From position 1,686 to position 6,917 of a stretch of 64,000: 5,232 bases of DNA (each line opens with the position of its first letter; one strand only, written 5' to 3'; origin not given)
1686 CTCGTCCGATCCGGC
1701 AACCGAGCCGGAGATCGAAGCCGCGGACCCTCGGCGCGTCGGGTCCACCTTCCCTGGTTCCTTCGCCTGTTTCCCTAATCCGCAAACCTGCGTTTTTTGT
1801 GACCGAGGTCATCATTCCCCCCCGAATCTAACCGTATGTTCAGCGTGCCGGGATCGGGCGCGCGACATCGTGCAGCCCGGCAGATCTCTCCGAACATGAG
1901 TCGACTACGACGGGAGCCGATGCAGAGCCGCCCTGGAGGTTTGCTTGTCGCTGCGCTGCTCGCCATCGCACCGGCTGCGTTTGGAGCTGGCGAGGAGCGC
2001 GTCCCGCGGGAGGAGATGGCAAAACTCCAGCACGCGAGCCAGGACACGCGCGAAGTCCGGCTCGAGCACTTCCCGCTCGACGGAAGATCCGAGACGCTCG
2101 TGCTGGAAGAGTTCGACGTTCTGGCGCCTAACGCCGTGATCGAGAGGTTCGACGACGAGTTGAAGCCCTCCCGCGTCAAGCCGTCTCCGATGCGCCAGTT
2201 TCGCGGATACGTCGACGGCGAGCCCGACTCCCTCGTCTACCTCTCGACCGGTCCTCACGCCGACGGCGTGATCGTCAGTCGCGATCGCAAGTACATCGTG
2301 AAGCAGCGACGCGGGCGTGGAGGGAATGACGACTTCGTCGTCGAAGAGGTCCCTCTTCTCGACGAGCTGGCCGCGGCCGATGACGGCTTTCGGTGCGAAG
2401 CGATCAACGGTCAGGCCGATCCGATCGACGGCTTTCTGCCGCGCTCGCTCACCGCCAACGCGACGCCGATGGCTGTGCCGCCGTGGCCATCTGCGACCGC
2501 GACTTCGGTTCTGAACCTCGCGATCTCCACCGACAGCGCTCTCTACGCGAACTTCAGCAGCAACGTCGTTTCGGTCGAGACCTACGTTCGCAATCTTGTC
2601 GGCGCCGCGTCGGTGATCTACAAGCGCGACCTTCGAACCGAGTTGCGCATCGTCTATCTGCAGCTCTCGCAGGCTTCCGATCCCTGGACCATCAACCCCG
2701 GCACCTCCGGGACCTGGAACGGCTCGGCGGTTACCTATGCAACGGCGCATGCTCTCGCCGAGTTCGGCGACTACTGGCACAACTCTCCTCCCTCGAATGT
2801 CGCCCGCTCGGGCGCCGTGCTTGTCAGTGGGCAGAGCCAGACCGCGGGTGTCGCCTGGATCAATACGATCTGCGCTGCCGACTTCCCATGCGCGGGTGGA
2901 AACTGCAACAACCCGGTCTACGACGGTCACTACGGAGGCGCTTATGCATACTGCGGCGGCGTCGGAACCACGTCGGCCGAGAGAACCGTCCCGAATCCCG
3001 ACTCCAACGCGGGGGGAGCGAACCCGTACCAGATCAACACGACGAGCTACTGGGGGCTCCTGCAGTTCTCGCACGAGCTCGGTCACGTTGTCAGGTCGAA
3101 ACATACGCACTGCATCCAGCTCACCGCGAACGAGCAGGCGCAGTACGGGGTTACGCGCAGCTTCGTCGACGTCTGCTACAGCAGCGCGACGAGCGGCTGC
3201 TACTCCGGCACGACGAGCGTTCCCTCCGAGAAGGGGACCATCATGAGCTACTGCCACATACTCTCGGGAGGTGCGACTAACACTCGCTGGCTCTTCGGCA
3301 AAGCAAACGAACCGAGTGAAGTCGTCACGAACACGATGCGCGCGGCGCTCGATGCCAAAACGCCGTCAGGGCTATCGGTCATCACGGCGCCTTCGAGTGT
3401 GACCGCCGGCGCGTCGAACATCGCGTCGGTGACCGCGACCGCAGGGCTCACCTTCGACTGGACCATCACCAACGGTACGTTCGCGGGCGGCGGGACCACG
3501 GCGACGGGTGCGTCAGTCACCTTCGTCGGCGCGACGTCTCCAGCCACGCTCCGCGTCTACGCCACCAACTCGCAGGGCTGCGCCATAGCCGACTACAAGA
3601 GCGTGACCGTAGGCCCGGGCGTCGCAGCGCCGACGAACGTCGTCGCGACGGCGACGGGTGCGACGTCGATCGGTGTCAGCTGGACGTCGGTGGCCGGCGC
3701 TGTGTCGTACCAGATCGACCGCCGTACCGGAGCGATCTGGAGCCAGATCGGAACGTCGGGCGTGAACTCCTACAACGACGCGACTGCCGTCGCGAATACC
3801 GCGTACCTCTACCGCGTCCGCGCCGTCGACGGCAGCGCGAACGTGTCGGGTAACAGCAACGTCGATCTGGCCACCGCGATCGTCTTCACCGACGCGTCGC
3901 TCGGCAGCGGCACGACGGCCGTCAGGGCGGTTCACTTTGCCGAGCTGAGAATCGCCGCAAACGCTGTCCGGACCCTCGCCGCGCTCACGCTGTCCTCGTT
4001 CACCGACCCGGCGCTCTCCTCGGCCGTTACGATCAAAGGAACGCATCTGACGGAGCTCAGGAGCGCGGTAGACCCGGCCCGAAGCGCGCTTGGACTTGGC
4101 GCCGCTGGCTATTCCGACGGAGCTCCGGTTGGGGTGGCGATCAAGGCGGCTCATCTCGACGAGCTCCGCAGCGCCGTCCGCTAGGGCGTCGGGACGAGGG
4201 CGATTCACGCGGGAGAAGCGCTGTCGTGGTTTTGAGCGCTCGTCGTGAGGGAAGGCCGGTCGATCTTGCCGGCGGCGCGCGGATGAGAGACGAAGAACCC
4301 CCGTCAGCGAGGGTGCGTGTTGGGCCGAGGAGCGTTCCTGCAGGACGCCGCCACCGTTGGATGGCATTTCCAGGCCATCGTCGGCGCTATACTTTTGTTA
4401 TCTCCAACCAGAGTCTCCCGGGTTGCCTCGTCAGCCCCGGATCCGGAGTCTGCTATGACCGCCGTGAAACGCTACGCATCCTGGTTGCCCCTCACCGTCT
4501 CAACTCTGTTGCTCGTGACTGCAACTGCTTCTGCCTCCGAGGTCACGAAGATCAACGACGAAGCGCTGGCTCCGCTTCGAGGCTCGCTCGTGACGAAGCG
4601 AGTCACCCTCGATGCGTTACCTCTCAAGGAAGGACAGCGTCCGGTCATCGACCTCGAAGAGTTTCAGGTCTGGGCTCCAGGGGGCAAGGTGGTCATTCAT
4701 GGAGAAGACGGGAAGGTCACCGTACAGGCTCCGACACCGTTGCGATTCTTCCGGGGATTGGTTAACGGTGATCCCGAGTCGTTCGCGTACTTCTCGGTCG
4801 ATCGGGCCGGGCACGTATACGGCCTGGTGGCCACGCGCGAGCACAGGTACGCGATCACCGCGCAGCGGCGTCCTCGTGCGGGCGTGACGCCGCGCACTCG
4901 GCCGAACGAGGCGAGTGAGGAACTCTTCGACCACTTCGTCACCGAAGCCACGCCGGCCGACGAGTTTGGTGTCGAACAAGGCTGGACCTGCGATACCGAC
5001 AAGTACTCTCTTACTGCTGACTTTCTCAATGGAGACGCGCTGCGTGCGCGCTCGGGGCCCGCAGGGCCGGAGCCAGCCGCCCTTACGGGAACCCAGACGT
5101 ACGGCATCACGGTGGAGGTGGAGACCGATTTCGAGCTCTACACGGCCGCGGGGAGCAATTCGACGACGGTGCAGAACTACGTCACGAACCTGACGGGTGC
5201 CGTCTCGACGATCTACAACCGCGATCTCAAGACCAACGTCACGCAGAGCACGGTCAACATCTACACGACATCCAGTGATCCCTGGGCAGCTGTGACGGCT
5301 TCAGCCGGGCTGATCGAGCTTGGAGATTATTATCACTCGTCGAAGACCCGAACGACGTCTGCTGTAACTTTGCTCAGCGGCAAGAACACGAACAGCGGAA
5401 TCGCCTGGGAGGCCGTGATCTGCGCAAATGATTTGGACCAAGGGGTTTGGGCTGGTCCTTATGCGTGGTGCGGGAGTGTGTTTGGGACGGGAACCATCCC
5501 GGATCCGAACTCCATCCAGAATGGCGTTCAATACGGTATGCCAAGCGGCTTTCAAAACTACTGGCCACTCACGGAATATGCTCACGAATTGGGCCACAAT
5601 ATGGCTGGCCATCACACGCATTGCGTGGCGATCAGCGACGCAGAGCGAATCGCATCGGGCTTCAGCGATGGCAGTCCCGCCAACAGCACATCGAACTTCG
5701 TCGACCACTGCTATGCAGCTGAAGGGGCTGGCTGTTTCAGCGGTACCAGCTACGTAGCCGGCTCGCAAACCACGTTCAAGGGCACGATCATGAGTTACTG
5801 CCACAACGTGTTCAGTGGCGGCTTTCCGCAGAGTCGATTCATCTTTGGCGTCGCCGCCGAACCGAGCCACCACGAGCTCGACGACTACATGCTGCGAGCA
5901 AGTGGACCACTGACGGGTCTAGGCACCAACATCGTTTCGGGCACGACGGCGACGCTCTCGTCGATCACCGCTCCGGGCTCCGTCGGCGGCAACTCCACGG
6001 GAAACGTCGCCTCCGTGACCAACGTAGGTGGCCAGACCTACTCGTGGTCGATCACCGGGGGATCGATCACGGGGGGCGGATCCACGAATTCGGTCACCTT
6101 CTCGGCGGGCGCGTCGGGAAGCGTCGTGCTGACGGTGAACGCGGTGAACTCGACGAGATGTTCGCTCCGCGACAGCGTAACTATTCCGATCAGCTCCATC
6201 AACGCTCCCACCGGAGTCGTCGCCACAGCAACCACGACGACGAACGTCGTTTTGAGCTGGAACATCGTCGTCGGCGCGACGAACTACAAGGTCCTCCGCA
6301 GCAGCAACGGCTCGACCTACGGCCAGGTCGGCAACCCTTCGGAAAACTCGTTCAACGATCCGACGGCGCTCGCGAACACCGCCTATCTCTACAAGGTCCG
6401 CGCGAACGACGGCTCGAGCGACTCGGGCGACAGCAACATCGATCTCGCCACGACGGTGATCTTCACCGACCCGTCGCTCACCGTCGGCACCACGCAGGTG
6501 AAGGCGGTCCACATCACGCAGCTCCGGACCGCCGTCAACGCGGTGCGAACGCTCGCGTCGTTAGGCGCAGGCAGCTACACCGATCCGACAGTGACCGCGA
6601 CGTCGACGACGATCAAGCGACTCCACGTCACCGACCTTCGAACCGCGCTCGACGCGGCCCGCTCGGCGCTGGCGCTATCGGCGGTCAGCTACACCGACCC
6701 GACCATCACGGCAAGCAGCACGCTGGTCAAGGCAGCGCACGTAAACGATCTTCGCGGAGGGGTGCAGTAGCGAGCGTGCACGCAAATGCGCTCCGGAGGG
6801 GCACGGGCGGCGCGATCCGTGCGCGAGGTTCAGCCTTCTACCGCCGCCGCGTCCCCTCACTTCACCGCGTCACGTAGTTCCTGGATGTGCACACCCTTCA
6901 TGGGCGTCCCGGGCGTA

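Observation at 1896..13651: Three co-localised secreted proteases share an unusual C-terminal module: FN3 plus 2.5 copies of an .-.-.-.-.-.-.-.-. repeat.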

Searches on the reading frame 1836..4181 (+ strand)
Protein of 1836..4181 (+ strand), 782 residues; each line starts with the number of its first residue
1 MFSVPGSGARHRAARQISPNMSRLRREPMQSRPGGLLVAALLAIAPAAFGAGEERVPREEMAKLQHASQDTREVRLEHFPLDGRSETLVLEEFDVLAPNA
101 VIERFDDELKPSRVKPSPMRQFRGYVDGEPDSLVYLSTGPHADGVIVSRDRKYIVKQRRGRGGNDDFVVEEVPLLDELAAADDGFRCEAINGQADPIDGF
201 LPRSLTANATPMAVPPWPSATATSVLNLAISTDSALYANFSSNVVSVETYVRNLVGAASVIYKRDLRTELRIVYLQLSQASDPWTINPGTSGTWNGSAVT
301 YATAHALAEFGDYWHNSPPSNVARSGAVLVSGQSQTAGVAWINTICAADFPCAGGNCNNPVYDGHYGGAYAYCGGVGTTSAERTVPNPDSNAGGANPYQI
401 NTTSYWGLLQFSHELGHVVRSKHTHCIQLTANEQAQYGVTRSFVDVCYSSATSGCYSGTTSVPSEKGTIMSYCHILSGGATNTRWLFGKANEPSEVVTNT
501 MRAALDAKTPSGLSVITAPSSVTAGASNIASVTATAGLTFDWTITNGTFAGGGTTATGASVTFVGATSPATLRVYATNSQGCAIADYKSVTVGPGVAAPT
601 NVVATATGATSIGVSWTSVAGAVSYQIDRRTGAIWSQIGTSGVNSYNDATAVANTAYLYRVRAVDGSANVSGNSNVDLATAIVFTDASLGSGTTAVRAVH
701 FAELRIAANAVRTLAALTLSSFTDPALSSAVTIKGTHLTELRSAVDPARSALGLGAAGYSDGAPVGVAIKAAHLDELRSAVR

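Call 7: search_protein_families(library=pfam, proteins=[window:1836-4181:+], max_evalue=0.1)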
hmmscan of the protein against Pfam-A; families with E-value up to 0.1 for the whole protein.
window:1836-4181:+ (782 aa): 5 families
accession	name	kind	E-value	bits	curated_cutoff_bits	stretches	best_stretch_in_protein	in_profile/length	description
PF13688.12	Reprolysin_5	-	3e-13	50.9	27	1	223-475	2-189/196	Metallo-peptidase family M12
PF13582.12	Reprolysin_3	-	4.7e-06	27.6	22.4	1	250-424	3-123/123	Metallo-peptidase family M12B Reprolysin-like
PF00041.27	fn3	-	0.0025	18.4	25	1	598-667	2-72/84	Fibronectin type III domain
PF01421.25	Reprolysin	-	0.0073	16.8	20.8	1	227-350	4-116/200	Reprolysin (M12B) family zinc metalloprotease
PF19081.6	Ig_7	-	0.039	14.7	27.3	0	516-592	6-80/84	Ig-like domain CHU_C associated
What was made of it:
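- On Fibronectin type III: Pfam fn3 scores E 1.2e-4 to 6.9e-3, below the gathering score (call 7).
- Checked: The first two are M12/reprolysin-like with HELGH (call 7).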

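Call 8: search_protein_families(library=ncbifam, proteins=[window:1836-4181:+], max_evalue=0.1)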
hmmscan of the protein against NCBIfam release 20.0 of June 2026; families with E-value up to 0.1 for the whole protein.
window:1836-4181:+ (782 aa): 0 families
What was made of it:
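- On Classical C-terminal sorting signals (LPXTG, PEP-CTERM, GlyGly-CTERM, MYXO-CTERM and similar): No NCBIfam sorting-domain model hits them (call 8).
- No NCBIfam sorting-domain model matches it (call 8).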

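Call 61: list_cluster_members(proteins=[window:1920-4181:+, window:4455-6767:+, P0123, P0115, P0125, P0157, P0191, P0181])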
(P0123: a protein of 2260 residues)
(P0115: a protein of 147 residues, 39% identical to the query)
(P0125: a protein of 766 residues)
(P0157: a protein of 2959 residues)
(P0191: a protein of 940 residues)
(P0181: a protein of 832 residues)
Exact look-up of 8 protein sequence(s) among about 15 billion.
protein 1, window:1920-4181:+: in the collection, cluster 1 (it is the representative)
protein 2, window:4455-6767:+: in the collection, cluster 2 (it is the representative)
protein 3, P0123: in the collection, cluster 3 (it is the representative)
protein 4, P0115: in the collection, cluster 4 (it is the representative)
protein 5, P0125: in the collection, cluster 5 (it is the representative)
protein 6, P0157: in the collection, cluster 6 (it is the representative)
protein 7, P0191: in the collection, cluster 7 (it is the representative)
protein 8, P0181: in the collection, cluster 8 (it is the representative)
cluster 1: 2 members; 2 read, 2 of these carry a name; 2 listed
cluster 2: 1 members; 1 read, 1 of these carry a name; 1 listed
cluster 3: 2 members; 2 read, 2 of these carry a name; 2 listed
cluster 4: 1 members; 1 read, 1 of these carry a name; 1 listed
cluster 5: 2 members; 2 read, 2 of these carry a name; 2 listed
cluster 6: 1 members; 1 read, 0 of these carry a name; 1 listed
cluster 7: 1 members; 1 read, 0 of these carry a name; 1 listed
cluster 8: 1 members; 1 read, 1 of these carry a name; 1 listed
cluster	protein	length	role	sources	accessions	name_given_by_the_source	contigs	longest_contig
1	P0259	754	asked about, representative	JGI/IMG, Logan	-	hypothetical protein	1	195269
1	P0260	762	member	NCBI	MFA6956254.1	MAG: M12 family metallo-peptidase [Thermoanaerobaculia bacterium]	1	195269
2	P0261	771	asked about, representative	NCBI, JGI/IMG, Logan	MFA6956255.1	MAG: M12 family metallo-peptidase [Thermoanaerobaculia bacterium] | hypothetical protein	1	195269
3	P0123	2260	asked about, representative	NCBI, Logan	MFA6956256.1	MAG: FG-GAP-like repeat-containing protein [Thermoanaerobaculia bacterium]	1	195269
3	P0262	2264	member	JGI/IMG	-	uncharacterized repeat protein (TIGR01451 family)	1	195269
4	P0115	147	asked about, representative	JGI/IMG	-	hypothetical protein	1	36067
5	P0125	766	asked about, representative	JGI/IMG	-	hypothetical protein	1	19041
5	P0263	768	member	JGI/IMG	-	hypothetical protein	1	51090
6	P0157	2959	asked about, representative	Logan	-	-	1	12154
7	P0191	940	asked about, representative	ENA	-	-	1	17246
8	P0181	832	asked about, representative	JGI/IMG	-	RHS repeat-associated protein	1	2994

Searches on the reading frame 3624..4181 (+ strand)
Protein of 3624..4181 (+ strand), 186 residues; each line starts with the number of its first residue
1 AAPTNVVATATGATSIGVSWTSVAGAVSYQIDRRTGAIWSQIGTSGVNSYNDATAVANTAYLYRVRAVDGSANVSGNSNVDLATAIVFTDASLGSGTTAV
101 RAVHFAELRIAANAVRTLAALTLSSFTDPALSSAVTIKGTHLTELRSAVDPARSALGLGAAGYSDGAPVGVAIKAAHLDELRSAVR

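Call 15: search_solved_structures(query=A2, max_evalue=10, show_alignments=2)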
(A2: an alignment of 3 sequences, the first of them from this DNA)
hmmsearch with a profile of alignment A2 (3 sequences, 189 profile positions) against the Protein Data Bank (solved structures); distinct sequences matched with E-value up to 10: 43.
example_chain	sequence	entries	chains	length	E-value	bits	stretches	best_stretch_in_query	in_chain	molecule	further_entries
9ot8_A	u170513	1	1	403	2e-10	44.2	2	3-86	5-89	FN3con-9 - FN3con-41 fusion,Galectin-3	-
5j7k_A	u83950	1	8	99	1.6e-08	38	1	4-86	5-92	FN3con-a-lys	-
4u3h_A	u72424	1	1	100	3e-08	37.1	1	4-86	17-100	FN3con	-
3mpc_A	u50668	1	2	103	8e-08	35.7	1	4-74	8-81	Fn3-like protein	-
5g56_A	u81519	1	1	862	2.7e-06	30.7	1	4-75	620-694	CARBOHYDRATE BINDING FAMILY 6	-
8pn5_A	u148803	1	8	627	7.9e-05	25.9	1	2-87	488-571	DUF3472 domain-containing protein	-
8pn3_A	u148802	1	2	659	8.2e-05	25.9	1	2-87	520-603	DUF3472 domain-containing protein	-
8pmu_A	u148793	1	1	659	8.2e-05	25.9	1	2-87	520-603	DUF3472 domain-containing protein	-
9n7g_A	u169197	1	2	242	0.00045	23.5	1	4-85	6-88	Protein S100-A7 FN3 chimera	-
1k85_A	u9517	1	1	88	0.00054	23.2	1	2-84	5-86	CHITINASE A1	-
7f7q_A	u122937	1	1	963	0.0042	20.3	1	3-71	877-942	GH31 alpha-N-acetylgalactosaminidase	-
7f7r_A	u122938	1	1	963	0.0042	20.3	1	3-71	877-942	GH31 alpha-N-acetylgalactosaminidase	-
6m76_A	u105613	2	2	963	0.0042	20.3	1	3-71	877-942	LPXTG-motif cell wall anchor domain protein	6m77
9l9p_S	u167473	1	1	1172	0.0045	20.2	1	13-86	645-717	Putative tail fiber protein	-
1tdq_A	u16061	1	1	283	0.0057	19.9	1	2-83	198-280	Tenascin-R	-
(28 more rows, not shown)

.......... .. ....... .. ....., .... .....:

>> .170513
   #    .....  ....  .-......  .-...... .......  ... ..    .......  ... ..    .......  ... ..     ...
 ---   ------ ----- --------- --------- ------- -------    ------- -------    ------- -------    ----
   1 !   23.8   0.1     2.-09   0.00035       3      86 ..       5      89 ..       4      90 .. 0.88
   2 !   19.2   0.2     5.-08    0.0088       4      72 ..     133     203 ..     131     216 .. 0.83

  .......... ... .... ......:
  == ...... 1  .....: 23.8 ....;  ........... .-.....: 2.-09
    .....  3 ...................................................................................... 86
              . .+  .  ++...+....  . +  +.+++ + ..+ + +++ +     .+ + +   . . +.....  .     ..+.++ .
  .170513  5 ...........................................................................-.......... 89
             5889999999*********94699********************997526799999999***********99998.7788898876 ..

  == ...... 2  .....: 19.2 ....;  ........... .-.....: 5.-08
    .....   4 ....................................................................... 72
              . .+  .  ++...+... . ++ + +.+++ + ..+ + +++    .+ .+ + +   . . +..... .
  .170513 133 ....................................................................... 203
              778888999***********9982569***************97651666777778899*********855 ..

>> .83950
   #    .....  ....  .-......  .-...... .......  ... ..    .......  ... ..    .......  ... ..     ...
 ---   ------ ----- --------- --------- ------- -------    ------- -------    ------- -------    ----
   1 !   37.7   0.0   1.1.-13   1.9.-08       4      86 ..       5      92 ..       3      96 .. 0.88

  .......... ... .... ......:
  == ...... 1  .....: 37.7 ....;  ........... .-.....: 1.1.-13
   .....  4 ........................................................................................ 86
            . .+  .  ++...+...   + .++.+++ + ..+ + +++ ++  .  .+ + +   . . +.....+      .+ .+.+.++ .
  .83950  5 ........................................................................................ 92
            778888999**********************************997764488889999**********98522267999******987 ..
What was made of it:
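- On Fibronectin type III: A PDB profile search hits FN3 chains at E 2e-10 (call 15).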

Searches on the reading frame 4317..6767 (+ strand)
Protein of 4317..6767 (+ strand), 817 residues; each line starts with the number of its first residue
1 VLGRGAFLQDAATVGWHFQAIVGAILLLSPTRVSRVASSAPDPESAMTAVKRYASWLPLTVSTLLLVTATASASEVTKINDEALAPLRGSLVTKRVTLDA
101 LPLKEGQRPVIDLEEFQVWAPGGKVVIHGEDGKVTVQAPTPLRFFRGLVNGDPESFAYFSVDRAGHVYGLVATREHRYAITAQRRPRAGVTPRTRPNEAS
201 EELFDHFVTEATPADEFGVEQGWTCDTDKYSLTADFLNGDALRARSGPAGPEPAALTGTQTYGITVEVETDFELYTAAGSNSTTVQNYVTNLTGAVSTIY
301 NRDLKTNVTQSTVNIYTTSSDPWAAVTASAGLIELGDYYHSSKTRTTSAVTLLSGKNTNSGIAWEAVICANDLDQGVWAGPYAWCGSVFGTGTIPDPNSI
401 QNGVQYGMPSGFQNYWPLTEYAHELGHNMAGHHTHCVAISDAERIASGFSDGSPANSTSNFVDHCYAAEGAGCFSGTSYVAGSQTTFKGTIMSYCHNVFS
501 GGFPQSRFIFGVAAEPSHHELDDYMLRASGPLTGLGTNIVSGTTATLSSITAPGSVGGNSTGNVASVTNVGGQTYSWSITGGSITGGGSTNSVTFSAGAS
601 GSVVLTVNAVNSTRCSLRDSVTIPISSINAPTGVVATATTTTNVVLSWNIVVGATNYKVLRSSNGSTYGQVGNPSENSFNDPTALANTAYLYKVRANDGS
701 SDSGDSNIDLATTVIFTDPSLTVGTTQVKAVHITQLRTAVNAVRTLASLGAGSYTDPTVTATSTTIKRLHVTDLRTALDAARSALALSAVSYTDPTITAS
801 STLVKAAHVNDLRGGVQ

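Call 7: search_protein_families(library=pfam, proteins=[window:4317-6767:+], max_evalue=0.1)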
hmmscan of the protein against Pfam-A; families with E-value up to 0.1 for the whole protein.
window:4317-6767:+ (817 aa): 6 families
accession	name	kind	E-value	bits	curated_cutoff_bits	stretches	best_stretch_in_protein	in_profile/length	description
PF13688.12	Reprolysin_5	-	7.8e-09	36.5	27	1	263-451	4-164/196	Metallo-peptidase family M12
PF01421.25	Reprolysin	-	6.6e-06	26.7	20.8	1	270-377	9-120/200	Reprolysin (M12B) family zinc metalloprotease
PF13582.12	Reprolysin_3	-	1.1e-05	26.4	22.4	1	287-434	2-123/123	Metallo-peptidase family M12B Reprolysin-like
PF13574.12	Reprolysin_2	-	0.0003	21.2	27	1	284-440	3-148/195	Metallo-peptidase family M12B Reprolysin-like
PF00041.27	fn3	-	0.0069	17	25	1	630-703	2-75/84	Fibronectin type III domain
PF21602.3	GldM_3rd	-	0.053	14.2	25.2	0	566-613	23-69/82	GldM third domain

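Call 8: search_protein_families(library=ncbifam, proteins=[window:4317-6767:+], max_evalue=0.1)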
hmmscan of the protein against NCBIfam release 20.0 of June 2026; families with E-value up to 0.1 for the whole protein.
window:4317-6767:+ (817 aa): 0 families

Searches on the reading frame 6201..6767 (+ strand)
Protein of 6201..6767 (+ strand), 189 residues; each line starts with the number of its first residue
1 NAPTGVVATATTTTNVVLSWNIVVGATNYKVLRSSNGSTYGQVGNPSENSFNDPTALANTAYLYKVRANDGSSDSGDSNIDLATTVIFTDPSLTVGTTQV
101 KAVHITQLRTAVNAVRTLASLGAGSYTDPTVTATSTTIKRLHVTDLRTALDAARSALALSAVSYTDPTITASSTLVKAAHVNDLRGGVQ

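Call 29: predict_structure(alignment_id=A5)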
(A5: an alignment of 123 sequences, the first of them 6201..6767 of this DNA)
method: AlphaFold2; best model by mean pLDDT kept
length: 189 residues; sequences in the alignment: 123
mean_pLDDT: 95.7   pTM: 0.91
mean pLDDT of the five models: 95.7, 95.6, 95.2, 95.1, 95.1
residues with pLDDT >= 90: 168; 70-90: 21; 50-70: 0; < 50: 0
segments of 3 or more residues with pLDDT < 50: none
pLDDT, mean of each block of 10 residues (from residue 1): 97 98 98 98 98 98 98 97 97 91 96 98 93 86 96 98 94 88 97
secondary structure, 60 per line:
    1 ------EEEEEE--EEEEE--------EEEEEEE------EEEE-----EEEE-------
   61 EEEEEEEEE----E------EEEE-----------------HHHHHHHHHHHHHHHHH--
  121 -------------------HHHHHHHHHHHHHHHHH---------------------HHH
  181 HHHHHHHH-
elements in order: E7-12 E15-19 E28-34 E41-44 E50-53 E61-69 E81-84 H102-118 H140-156 H178-188
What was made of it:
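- FN3 plus module: pLDDT 95.7, pTM 0.91 (call 29). The FN3-module interface is rigid and predicted with high confidence (call 29).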

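Call 36: fold_search(model_id=the predicted structure, library=pdb)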
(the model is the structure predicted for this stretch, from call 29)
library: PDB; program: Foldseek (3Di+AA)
matches with E <= 10: 1969; with E <= 0.001: 255
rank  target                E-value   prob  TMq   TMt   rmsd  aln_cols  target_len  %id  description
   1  3mpc_A                2.5e-06  1.00  0.41  0.79   1.5        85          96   25  The crystal structure of a Fn3-like protein from Clostridium thermocellum (released 2010-08-11)
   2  7jgt                  3.6e-06  1.00  0.35  0.67   3.5        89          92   21  Crystal Structure of FN3tt (released 2021-07-21)
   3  5g56                  4.6e-06  1.00  0.41  0.11   1.7        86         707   24  THE TETRA-MODULAR CELLULOSOMAL ARABINOXYLANASE CtXyl5A STRUCTURE AS REVEALED BY X-RAY CRYSTALLOGRAPHY (released 2016-06-29)
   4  6pog_A                7.0e-06  1.00  0.37  0.66   3.3        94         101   23  Crystal structure of the NELL2 EGF1-6-Robo3 FN1 complex (released 2020-05-06)
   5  6pol_C                7.0e-06  1.00  0.36  0.64   3.6        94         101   26  Crystal structure of the human NELL1 EGF1-3-Robo3 FN1 complex (released 2020-05-06)
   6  1wk0_MODEL_1_A        7.0e-06  1.00  0.42  0.56   4.9       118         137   20  Solution structure of Fibronectin type III domain derived from human KIAA0970 protein (released 2004-11-29)
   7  6pol_E                7.9e-06  1.00  0.36  0.64   3.6        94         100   26  Crystal structure of the human NELL1 EGF1-3-Robo3 FN1 complex (released 2020-05-06)
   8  6pol_A                7.9e-06  1.00  0.33  0.56   4.8        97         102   24  Crystal structure of the human NELL1 EGF1-3-Robo3 FN1 complex (released 2020-05-06)
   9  2nzi_A                8.4e-06  1.00  0.42  0.28   1.7        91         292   21  Crystal structure of domains A168-A170 from titin (released 2007-02-13)
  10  6ygn_A                9.4e-06  1.00  0.41  0.15   7.6       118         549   20  Titin kinase and its flanking domains (released 2021-04-07)
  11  4n68                  1.2e-05  1.00  0.41  0.76   2.0        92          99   22  Crystal structure of an internal FN3 domain from human Contactin-5 [PSI-NYSGRC-005804] (released 2013-10-30)
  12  3n1f_C                1.3e-05  1.00  0.40  0.78   2.2        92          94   16  Crystal Structure of IhhN bound to CDOFn3 (released 2010-06-02)
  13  7jgu                  1.4e-05  1.00  0.35  0.68   3.7        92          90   23  Structure of FN3tt mut (released 2021-07-21)
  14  1k85_MODEL_1_A        1.5e-05  1.00  0.38  0.79   1.9        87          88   29  Solution structure of the fibronectin type III domain from Bacillus circulans WL-12 Chitinase A1. (released 2002-12-18)
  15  3n1f_D                1.6e-05  1.00  0.41  0.73   1.8        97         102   13  Crystal Structure of IhhN bound to CDOFn3 (released 2010-06-02)
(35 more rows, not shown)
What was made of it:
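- Checked: Pfam fn3 scores E 1e-4 to 7e-3; a PDB profile hits FN3 chains at E 2e-10; Foldseek probability is 1.0 (calls 7, 15, 36).
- On Fibronectin type III: The AF2 model shows seven strands, and Foldseek probability is 1.0 to many FN3 structures (calls 29, 36).
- Tried and rejected: Foldseek with the full tail was dominated by FN3 (call 36).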
